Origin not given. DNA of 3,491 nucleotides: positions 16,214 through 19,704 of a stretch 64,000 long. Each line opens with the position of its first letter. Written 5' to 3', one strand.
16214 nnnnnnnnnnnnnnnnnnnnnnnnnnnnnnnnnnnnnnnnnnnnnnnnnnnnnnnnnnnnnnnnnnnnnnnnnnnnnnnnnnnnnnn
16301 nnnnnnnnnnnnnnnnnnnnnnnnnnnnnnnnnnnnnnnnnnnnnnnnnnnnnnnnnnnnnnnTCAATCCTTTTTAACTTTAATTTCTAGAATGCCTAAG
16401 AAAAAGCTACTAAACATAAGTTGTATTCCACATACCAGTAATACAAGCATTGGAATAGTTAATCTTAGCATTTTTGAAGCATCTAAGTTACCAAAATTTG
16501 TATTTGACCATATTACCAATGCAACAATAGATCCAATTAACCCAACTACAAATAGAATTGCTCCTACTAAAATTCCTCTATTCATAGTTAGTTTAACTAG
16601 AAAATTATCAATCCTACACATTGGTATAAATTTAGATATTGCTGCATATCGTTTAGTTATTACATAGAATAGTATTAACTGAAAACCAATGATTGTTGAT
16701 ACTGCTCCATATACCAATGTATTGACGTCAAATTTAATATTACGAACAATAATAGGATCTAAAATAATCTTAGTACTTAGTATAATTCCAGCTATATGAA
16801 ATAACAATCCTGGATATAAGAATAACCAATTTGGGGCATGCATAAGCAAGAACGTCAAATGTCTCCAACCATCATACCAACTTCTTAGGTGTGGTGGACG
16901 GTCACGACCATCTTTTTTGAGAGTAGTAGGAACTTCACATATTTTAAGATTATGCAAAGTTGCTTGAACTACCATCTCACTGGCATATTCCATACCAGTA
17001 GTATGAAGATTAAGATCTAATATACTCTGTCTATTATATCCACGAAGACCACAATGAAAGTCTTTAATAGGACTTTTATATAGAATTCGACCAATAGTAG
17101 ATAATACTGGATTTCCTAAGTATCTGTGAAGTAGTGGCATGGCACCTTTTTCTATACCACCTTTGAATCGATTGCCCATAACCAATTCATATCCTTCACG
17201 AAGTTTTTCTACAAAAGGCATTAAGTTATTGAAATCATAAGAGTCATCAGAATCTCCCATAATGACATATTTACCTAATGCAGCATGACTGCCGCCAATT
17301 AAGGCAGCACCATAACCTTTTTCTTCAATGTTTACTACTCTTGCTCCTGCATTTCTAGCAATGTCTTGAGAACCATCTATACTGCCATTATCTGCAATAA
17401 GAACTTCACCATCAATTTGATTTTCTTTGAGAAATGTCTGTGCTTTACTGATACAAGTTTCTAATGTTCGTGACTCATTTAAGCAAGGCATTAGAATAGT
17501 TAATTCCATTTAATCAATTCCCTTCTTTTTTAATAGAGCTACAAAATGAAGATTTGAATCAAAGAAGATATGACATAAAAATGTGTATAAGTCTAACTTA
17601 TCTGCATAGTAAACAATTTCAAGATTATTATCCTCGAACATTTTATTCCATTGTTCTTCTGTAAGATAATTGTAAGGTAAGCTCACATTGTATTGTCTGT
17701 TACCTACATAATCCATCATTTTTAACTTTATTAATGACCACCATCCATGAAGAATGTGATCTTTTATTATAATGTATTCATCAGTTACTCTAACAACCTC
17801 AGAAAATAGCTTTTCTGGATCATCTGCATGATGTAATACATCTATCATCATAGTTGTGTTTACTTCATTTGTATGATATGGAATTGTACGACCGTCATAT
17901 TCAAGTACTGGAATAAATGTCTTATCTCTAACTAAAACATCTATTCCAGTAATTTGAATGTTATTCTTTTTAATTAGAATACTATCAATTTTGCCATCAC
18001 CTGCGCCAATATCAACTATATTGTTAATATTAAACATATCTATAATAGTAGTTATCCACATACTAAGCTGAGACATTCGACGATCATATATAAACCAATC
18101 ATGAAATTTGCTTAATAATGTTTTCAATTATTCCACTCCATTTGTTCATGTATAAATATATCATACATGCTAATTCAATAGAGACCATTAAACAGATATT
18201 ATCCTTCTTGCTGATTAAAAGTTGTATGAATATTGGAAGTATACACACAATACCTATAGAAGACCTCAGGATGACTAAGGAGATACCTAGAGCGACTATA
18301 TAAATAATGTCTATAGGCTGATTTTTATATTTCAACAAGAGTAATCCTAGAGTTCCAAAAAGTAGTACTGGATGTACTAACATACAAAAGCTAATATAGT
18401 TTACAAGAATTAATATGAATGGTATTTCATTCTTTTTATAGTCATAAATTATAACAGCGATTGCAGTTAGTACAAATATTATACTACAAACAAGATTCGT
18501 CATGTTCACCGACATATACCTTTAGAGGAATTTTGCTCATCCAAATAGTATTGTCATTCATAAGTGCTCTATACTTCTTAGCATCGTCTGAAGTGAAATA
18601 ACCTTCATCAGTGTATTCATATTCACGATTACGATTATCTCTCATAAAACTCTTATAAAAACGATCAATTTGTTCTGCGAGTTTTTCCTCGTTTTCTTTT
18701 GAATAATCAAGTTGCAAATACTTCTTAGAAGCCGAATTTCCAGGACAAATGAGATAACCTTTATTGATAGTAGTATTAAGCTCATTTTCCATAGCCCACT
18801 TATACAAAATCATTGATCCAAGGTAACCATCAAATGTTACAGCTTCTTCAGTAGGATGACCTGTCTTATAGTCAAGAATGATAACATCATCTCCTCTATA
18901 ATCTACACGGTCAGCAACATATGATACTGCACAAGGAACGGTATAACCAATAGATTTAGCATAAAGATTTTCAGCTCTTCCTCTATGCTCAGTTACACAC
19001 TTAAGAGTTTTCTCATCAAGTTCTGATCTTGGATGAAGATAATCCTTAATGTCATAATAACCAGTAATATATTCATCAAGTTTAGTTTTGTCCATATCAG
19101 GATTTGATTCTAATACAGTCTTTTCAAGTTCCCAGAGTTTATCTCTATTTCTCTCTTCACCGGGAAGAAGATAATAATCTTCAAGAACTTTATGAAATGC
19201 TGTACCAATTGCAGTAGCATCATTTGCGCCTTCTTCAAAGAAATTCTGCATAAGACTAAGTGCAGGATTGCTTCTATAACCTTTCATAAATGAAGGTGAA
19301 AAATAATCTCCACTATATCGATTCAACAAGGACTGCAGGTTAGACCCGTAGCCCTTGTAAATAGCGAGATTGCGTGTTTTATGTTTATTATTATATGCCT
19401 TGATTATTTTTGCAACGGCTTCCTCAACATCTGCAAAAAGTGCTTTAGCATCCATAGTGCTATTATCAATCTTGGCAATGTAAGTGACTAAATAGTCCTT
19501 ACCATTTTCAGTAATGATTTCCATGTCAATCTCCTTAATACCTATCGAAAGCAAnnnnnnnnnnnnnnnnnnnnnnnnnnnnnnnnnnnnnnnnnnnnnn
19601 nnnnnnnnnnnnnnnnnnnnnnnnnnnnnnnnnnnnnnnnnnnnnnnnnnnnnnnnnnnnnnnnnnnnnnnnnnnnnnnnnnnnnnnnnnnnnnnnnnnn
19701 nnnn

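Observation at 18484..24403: Compact multisubunit RNA polymerase: single 750-aa beta, beta-prime split in two, with a membrane protein and a PD-(D/E)XK nuclease in the same operon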

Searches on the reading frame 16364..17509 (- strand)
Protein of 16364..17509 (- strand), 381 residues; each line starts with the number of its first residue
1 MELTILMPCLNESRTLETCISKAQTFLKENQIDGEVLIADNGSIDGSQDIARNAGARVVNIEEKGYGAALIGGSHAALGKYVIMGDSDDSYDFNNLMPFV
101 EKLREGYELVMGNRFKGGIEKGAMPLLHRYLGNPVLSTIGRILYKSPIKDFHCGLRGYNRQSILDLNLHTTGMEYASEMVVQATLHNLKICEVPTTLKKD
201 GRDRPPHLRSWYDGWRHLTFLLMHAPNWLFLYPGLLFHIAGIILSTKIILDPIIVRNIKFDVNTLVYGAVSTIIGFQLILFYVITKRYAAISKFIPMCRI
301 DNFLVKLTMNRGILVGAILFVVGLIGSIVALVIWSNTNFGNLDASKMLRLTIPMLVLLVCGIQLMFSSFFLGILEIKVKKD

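Call 83: search_protein_families(library=pfam, proteins=[window:16364-17509:-], max_evalue=0.01)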
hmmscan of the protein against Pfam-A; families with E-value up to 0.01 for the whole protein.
window:16364-17509:- (381 aa): 1 family
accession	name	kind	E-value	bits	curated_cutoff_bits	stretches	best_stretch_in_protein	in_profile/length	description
PF00535.33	Glycos_transf_2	-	1.3e-21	77.6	23.3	1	4-163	1-164/168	Glycosyl transferase family 2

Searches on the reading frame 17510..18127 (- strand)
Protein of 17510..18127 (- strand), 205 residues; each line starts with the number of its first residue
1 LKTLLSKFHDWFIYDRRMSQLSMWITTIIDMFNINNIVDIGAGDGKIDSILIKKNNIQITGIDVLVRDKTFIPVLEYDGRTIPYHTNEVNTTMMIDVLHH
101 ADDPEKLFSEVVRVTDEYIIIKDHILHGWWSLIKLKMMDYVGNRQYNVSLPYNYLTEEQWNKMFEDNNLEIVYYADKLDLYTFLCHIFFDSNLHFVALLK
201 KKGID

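Call 83: search_protein_families(library=pfam, proteins=[window:17510-18127:-], max_evalue=0.01)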
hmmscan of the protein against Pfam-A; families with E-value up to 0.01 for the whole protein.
window:17510-18127:- (205 aa): 6 families
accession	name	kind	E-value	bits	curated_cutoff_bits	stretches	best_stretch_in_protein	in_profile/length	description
PF08241.18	Methyltransf_11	-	1.9e-07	32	21.2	1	38-115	1-87/95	Methyltransferase domain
PF13489.12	Methyltransf_23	-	3.5e-07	30.5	27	1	35-172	24-162/164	Methyltransferase domain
PF13649.12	Methyltransf_25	-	4.4e-05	24.5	27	1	37-115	1-93/97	Methyltransferase domain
PF08242.18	Methyltransf_12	-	0.0034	18.5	30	0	38-114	1-91/98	Methyltransferase domain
PF13847.12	Methyltransf_31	-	0.0074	16.4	27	0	36-64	6-36/145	Methyltransferase domain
PF07021.18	MetW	-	0.0085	16.2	21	0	36-138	16-122/193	Methionine biosynthesis protein MetW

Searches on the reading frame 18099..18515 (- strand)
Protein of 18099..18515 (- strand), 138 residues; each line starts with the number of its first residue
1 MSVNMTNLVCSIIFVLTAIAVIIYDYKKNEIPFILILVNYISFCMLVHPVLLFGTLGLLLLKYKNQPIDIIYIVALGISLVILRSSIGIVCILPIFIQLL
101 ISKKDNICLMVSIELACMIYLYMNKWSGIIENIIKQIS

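Call 83: search_protein_families(library=pfam, proteins=[window:18099-18515:-], max_evalue=0.01)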
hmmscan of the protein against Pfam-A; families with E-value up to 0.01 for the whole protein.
window:18099-18515:- (138 aa): 0 families

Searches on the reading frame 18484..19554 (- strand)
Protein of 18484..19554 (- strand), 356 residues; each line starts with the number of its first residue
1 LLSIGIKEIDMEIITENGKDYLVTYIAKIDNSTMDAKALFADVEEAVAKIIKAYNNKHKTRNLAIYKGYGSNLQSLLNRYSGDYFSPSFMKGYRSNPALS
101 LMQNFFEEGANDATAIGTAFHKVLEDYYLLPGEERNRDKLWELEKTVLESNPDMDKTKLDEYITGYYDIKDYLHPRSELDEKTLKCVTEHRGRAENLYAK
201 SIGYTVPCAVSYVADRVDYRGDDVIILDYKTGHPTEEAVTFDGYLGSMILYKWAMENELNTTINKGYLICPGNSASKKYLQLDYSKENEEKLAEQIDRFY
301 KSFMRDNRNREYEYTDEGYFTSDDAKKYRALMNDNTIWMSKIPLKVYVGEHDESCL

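Call 3: search_protein_families(library=pfam, proteins=[window:18484-19554:-], max_evalue=1)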
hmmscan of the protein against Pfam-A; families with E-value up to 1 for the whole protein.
window:18484-19554:- (356 aa): 4 families
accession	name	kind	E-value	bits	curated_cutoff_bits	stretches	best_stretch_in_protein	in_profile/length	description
PF12705.13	PDDEXK_1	-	4.3e-11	43.7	22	1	109-311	30-228/247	PD-(D/E)XK nuclease superfamily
PF12229.13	PG_binding_4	-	0.19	12.3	22.1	0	288-317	53-82/117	Putative peptidoglycan binding domain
PF12583.14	TPPII_C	-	0.22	12.5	27.7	0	16-51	16-49/69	Tripeptidyl peptidase II, C-terminal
PF10231.14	COA8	-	0.33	11.5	27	1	287-319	71-103/122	Cytochrome c oxidase assembly factor 8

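Call 4: search_protein_families(library=phrogs, proteins=[window:18484-19554:-], max_evalue=0.1)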
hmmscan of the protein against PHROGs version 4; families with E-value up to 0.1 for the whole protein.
window:18484-19554:- (356 aa): 5 families
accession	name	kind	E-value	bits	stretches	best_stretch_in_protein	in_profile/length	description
phrog_69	-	DNA, RNA and nucleotide metabolism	3.3e-09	37.3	1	82-260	87-252/501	exonuclease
phrog_298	-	DNA, RNA and nucleotide metabolism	0.0024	18.3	0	110-129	102-121/293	exonuclease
phrog_1218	-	DNA, RNA and nucleotide metabolism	0.02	15.2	1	111-235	40-166/364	exonuclease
phrog_12326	-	unknown function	0.032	15.1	1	7-71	20-85/141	-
phrog_34697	-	unknown function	0.059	13.8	0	110-128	36-54/207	-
